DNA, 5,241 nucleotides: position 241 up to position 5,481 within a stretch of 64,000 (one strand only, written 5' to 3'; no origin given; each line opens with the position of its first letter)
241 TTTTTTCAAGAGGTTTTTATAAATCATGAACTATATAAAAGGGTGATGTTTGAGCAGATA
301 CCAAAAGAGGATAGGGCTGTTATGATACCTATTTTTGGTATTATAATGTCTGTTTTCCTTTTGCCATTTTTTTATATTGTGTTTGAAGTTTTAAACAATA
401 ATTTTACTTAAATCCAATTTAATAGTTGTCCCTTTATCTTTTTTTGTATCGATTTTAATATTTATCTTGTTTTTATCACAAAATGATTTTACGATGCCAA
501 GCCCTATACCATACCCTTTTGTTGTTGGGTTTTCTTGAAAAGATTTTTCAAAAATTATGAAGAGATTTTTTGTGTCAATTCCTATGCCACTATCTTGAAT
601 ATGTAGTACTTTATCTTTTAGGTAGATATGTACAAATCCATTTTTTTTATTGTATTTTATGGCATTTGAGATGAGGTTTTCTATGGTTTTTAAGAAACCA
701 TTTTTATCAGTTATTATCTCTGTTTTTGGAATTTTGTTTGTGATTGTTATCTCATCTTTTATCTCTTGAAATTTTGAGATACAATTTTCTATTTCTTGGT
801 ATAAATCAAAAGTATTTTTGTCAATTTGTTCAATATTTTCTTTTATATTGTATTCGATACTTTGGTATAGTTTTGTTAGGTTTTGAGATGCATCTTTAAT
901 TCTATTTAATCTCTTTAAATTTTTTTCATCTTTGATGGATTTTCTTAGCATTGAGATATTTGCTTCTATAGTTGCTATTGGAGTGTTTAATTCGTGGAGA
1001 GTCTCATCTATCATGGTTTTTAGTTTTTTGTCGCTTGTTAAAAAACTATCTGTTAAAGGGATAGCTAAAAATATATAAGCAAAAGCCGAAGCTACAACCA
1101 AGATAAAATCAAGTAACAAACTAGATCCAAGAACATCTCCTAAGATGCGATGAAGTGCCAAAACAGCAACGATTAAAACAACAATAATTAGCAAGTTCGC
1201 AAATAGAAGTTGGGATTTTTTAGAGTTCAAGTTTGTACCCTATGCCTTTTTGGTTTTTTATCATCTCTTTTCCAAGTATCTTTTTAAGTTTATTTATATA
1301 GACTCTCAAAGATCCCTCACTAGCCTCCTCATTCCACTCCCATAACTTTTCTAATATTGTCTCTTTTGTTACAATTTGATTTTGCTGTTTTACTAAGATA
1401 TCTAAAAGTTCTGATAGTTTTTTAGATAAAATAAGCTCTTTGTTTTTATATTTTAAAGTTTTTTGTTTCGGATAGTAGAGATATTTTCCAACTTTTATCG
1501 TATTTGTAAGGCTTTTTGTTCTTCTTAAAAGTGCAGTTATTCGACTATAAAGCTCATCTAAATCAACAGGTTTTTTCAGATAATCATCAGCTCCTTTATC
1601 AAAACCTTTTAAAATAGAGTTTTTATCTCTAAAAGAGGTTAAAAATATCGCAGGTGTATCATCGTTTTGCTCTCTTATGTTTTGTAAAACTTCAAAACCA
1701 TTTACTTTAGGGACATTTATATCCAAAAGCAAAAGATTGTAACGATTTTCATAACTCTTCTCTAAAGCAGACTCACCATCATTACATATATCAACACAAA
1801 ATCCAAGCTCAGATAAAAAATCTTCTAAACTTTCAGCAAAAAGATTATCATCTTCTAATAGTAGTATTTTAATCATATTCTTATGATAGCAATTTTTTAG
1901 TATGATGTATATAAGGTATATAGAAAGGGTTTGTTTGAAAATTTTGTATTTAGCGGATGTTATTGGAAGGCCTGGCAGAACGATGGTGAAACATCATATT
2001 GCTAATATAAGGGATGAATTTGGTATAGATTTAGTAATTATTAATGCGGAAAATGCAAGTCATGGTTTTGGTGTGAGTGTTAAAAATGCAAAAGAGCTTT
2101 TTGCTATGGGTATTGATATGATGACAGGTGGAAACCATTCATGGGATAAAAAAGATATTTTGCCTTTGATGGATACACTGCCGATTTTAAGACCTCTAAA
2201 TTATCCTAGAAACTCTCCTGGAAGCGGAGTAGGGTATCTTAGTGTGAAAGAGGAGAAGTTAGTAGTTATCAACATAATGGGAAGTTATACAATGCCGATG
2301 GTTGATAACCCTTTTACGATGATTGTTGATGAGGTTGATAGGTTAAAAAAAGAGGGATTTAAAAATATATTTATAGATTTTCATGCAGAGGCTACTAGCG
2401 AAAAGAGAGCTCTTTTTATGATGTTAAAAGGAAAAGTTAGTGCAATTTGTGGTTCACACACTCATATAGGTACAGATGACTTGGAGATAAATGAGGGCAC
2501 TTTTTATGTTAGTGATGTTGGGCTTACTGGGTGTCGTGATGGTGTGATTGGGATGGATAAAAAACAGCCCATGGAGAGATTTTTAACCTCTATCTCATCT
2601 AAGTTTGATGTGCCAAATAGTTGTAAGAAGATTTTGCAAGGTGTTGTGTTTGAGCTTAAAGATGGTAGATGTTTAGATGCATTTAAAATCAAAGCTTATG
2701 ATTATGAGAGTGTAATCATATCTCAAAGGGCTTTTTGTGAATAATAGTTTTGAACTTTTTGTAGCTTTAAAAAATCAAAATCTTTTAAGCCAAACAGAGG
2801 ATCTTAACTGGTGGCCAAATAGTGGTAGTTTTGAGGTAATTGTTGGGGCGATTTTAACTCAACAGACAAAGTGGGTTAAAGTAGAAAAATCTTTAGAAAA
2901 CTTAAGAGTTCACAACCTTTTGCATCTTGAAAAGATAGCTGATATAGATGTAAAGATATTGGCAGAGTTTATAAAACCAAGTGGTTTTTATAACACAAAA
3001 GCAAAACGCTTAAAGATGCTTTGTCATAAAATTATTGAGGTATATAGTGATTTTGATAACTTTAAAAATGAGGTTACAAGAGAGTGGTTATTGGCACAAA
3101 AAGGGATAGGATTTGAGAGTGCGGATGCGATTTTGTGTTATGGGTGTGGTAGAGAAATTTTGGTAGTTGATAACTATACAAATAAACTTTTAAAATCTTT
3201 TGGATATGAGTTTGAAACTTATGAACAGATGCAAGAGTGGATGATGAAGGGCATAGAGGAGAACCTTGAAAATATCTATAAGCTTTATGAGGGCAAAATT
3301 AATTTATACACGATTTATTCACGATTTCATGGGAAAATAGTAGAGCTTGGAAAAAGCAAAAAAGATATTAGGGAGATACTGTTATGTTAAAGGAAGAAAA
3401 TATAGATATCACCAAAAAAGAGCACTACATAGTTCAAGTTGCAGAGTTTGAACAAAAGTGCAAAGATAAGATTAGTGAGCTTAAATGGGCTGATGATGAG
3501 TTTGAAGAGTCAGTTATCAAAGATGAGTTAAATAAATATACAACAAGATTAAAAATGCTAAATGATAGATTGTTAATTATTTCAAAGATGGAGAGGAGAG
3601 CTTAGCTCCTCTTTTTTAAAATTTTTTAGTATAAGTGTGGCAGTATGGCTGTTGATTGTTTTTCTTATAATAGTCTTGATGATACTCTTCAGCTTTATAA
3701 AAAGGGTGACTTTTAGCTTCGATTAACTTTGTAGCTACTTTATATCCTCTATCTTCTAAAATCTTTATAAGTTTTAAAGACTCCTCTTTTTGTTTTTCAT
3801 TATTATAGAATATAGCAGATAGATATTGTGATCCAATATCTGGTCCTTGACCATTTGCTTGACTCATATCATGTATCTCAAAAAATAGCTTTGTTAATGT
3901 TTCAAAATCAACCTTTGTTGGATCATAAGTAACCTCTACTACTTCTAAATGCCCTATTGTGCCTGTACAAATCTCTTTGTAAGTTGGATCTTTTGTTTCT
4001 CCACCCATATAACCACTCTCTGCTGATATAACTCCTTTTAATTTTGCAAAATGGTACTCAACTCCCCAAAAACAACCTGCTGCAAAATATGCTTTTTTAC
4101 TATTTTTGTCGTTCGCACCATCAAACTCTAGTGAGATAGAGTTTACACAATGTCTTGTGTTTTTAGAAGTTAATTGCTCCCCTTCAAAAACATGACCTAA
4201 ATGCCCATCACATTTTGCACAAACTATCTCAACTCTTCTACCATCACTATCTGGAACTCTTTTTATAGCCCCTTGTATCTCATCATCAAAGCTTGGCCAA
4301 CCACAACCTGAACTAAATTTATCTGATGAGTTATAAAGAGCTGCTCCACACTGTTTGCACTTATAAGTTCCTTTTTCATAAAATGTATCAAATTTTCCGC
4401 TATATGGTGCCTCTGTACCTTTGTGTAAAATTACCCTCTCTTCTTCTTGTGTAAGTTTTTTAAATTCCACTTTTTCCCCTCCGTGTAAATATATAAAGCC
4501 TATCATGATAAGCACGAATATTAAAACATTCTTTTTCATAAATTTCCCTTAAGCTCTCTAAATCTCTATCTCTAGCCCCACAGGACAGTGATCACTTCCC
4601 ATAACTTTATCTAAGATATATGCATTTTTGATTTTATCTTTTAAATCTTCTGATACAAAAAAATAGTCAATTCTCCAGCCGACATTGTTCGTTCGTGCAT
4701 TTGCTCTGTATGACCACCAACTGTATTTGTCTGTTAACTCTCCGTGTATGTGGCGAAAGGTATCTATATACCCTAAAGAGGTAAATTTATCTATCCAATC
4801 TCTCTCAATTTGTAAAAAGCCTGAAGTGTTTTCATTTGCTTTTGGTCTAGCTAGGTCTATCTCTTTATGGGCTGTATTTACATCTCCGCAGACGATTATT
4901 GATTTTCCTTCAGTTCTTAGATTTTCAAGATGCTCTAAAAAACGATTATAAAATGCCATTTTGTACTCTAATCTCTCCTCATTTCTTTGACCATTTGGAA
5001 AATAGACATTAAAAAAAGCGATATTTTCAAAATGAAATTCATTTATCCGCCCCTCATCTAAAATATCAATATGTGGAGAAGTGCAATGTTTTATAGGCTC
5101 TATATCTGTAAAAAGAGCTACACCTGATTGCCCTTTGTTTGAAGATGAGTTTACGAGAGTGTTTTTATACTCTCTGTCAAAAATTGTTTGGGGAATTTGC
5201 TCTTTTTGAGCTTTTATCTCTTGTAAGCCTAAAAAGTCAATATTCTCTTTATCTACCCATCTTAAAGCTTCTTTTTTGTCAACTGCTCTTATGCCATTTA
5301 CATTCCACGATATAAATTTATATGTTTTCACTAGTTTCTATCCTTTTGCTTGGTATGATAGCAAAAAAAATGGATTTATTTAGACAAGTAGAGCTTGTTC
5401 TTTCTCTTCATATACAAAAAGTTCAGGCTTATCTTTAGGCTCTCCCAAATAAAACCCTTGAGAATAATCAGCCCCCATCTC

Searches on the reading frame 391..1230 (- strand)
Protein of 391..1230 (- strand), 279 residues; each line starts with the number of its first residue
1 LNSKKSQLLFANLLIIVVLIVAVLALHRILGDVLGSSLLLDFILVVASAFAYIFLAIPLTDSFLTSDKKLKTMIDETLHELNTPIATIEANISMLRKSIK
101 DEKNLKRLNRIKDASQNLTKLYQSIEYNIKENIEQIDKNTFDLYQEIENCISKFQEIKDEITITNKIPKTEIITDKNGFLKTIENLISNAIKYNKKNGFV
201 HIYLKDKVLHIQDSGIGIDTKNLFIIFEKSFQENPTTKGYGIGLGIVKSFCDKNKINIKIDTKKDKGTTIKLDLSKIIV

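Call 9: search_protein_families(library=pfam, proteins=[window:391-1230:-])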
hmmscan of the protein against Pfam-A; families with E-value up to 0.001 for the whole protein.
window:391-1230:- (279 aa): 2 families
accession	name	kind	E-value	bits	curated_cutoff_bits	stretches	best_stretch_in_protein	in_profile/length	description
PF02518.31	HATPase_c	-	1.3e-15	58.2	26.4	1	175-274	2-107/111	Histidine kinase-, DNA gyrase B-, and HSP90-like ATPase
PF00512.31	HisKA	-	6.8e-07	29.7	26.9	1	73-125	5-57/66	His Kinase A (phospho-acceptor) domain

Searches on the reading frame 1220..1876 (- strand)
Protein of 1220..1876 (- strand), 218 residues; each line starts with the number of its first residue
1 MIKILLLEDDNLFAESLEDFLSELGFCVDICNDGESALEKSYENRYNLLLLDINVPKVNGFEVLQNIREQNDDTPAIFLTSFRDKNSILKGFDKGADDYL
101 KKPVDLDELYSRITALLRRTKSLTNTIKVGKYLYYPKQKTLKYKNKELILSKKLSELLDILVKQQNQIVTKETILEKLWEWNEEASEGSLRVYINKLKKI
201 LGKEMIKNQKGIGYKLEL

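Call 9: search_protein_families(library=pfam, proteins=[window:1220-1876:-])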
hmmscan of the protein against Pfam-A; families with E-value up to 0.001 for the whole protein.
window:1220-1876:- (218 aa): 2 families
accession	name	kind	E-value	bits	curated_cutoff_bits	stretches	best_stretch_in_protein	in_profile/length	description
PF00072.30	Response_reg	-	1.1e-26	93.6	30.2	1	4-113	1-110/111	Response regulator receiver domain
PF00486.34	Trans_reg_C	-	3e-16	59.7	26.2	1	146-216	2-77/77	Transcriptional regulatory protein, C terminal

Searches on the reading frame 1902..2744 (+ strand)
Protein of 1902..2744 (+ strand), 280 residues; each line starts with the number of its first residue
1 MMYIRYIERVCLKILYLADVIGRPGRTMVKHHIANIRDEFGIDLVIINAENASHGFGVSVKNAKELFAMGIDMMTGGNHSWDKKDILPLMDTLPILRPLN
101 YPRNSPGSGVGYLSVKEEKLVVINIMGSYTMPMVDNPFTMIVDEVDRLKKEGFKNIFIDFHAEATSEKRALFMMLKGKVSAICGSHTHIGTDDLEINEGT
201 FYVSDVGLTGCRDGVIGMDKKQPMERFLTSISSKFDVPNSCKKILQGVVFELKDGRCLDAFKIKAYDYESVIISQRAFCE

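Call 9: search_protein_families(library=pfam, proteins=[window:1902-2744:+])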
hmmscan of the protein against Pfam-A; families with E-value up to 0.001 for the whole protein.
window:1902-2744:+ (280 aa): 2 families
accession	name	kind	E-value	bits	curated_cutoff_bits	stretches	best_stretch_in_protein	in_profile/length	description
PF13277.11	YmdB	-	2e-87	293.1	27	1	15-257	1-247/253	YmdB-like protein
PF00149.33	Metallophos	-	2.5e-05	25.2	21.5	1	13-189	2-190/191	Calcineurin-like phosphoesterase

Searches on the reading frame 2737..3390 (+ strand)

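Call 9: search_protein_families(library=pfam, proteins=[window:2737-3390:+])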
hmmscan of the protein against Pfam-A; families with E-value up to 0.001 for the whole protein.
window:2737-3390:+ (217 aa): 3 families
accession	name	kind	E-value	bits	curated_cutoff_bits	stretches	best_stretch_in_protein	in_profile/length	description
PF00730.31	HhH-GPD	-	5.8e-16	59.2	26.2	1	36-173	1-106/108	HhH-GPD superfamily base excision DNA repair protein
PF22175.2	Ogg-HhH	-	6.9e-06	26.2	27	1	32-181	21-168/173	8-oxoguanine DNA glycosylase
PF00633.29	HHH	-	0.00087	19.5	24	0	111-135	6-30/30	Helix-hairpin-helix motif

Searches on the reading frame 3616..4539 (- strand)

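Call 9: search_protein_families(library=pfam, proteins=[window:3616-4539:-])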
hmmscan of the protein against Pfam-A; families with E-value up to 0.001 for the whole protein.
window:3616-4539:- (307 aa): 2 families
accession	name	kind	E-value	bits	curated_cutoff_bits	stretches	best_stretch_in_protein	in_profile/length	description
PF01625.27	PMSR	-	2.3e-57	194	23.7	1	149-301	1-153/153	Peptide methionine sulfoxide reductase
PF01641.26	SelR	-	3.4e-42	143.5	24.9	1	29-140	1-115/116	SelR domain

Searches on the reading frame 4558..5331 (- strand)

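Call 9: search_protein_families(library=pfam, proteins=[window:4558-5331:-])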
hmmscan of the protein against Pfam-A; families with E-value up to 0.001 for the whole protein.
window:4558-5331:- (257 aa): 2 families
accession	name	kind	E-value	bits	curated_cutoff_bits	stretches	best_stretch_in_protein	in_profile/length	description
PF03372.29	Exo_endo_phos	-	1.2e-26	94.3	24.5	1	7-248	1-225/225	Endonuclease/Exonuclease/phosphatase family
PF14529.12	Exo_endo_phos_2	-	2.5e-06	27.8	27.4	0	104-160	1-48/117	Endonuclease-reverse transcriptase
